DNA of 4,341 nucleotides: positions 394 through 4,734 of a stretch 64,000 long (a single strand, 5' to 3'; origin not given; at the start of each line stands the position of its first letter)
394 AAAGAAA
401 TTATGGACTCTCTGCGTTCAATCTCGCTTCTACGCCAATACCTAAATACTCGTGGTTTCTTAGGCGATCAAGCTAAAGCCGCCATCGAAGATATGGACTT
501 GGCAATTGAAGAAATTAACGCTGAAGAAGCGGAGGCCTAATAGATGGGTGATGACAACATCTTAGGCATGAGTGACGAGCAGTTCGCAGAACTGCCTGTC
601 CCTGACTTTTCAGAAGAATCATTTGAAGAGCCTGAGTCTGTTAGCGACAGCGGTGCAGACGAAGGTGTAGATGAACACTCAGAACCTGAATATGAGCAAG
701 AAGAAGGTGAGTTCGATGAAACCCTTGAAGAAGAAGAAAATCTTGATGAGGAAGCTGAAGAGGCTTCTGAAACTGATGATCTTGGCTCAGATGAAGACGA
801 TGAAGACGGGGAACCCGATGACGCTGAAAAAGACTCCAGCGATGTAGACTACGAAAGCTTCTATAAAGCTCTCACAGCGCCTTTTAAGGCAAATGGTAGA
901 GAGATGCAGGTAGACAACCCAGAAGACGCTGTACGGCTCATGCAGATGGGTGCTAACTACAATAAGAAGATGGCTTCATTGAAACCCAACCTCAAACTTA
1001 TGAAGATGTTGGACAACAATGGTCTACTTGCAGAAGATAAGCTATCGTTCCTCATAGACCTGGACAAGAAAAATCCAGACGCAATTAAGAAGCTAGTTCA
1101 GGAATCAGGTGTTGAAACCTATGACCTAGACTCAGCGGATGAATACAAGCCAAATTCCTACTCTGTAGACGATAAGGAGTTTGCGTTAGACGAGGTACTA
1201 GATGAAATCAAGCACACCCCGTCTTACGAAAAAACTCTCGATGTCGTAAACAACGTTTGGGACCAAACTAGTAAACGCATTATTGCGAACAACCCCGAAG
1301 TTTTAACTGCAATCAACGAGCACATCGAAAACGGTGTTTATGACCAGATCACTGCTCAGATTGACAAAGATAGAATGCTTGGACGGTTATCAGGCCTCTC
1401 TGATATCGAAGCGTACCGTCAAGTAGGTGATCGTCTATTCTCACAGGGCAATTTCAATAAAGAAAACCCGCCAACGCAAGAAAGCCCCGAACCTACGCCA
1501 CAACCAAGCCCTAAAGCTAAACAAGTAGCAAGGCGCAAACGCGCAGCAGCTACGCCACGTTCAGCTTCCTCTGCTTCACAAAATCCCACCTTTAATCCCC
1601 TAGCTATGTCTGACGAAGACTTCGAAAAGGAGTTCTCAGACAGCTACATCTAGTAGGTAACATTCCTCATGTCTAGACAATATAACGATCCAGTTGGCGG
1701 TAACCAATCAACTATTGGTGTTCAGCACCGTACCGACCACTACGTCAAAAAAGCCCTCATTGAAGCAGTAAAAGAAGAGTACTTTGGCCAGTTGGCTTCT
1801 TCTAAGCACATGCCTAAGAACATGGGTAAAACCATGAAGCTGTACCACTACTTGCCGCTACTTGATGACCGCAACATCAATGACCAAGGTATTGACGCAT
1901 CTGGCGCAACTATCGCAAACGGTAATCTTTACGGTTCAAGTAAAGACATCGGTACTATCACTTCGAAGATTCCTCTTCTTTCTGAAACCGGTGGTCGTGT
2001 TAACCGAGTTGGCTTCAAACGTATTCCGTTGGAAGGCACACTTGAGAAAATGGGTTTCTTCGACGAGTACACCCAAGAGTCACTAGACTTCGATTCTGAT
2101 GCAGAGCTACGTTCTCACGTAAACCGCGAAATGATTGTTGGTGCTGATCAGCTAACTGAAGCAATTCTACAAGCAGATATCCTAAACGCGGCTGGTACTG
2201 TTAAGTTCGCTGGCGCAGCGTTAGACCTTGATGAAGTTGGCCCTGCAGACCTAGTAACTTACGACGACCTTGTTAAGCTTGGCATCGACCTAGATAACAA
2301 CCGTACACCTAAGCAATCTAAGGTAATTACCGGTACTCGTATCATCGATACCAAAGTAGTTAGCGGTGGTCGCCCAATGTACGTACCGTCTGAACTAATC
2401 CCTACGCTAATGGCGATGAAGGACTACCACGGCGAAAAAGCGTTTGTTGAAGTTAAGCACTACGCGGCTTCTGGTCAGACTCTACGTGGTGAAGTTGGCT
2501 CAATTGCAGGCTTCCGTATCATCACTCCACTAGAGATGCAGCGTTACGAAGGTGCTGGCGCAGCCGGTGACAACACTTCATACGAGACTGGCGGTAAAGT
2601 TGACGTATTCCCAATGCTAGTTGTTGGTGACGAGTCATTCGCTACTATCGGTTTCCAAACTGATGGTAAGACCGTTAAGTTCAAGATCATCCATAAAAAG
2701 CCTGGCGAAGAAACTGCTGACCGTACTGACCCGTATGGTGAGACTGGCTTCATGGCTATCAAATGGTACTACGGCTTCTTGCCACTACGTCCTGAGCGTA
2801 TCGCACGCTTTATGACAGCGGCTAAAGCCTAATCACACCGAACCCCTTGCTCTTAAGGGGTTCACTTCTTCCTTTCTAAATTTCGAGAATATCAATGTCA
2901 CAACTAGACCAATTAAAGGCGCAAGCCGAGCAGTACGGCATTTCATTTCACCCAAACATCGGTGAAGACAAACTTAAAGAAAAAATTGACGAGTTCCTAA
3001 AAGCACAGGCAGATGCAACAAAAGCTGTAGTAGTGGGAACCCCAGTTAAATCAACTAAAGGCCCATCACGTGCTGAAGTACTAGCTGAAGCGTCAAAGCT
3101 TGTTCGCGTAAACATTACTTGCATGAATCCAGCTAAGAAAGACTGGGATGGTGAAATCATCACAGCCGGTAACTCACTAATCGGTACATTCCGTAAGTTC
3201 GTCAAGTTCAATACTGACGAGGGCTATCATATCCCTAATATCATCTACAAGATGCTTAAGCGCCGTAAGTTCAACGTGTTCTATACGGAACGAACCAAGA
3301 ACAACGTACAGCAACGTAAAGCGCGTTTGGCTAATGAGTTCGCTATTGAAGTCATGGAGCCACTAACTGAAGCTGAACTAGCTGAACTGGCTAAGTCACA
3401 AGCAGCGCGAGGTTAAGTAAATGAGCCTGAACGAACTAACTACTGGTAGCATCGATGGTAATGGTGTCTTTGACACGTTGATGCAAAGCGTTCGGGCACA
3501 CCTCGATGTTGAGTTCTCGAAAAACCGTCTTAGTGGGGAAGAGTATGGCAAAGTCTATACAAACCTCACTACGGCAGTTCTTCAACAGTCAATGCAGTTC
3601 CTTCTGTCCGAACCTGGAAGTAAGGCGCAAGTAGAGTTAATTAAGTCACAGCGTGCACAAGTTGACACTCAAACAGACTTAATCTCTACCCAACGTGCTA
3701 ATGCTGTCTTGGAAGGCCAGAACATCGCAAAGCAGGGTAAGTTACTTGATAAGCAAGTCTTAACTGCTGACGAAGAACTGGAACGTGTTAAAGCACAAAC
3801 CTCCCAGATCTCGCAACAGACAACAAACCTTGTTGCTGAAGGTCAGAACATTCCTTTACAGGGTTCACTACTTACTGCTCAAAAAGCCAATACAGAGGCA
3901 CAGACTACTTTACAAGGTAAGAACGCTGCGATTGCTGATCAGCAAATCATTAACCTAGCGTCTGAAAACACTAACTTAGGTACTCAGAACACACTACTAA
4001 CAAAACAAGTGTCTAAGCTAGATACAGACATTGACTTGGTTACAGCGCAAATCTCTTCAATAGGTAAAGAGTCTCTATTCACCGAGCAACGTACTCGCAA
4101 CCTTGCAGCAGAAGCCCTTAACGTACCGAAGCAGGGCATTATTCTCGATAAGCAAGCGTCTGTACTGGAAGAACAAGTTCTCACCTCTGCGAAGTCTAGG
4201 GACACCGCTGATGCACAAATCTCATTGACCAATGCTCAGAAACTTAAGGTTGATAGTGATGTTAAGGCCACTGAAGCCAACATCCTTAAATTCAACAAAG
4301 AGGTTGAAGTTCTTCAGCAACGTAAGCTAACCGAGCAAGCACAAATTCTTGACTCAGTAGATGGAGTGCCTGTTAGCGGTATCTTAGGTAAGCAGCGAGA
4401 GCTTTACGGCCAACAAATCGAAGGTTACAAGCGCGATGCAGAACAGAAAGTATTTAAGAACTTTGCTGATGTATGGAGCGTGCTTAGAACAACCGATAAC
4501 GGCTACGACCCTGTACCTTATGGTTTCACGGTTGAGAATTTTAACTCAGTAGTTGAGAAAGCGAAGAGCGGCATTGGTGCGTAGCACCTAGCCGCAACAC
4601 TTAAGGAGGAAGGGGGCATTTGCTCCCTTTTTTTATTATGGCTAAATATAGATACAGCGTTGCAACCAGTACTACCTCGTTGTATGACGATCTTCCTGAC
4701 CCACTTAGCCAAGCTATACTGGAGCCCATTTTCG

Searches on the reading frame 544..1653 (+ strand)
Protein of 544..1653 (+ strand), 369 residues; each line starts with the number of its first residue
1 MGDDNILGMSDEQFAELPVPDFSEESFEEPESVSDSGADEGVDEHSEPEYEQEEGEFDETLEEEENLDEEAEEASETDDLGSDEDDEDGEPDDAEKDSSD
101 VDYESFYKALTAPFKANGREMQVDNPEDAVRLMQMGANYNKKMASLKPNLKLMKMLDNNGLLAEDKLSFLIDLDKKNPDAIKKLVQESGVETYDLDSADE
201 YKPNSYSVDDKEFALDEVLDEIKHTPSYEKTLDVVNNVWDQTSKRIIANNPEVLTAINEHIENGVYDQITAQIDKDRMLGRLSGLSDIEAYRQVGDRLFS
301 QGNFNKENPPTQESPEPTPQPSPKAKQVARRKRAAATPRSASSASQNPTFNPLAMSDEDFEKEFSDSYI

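Call 70: search_protein_families(library=phrogs, proteins=[window:544-1653:+], max_evalue=0.00001)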
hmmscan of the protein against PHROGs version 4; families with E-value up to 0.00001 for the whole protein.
window:544-1653:+ (369 aa): 1 family
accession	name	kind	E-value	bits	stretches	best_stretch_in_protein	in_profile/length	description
phrog_2120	-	tail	6.9e-121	405.1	1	3-364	6-399/403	tail length tape measure protein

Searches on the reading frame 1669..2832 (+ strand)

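Call 70: search_protein_families(library=phrogs, proteins=[window:1669-2832:+], max_evalue=0.00001)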
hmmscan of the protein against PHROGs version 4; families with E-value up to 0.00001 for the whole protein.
window:1669-2832:+ (387 aa): 1 family
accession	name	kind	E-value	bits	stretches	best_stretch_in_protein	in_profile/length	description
phrog_1357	-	head and packaging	1e-126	423.7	1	1-386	8-347/356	major head protein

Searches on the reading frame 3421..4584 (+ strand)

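Call 70: search_protein_families(library=phrogs, proteins=[window:3421-4584:+], max_evalue=0.00001)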
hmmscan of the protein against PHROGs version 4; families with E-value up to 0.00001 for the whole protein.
window:3421-4584:+ (387 aa): 1 family
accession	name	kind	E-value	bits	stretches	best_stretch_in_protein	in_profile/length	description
phrog_2050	-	head and packaging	6e-63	214.3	2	204-386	127-298/303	virion structural protein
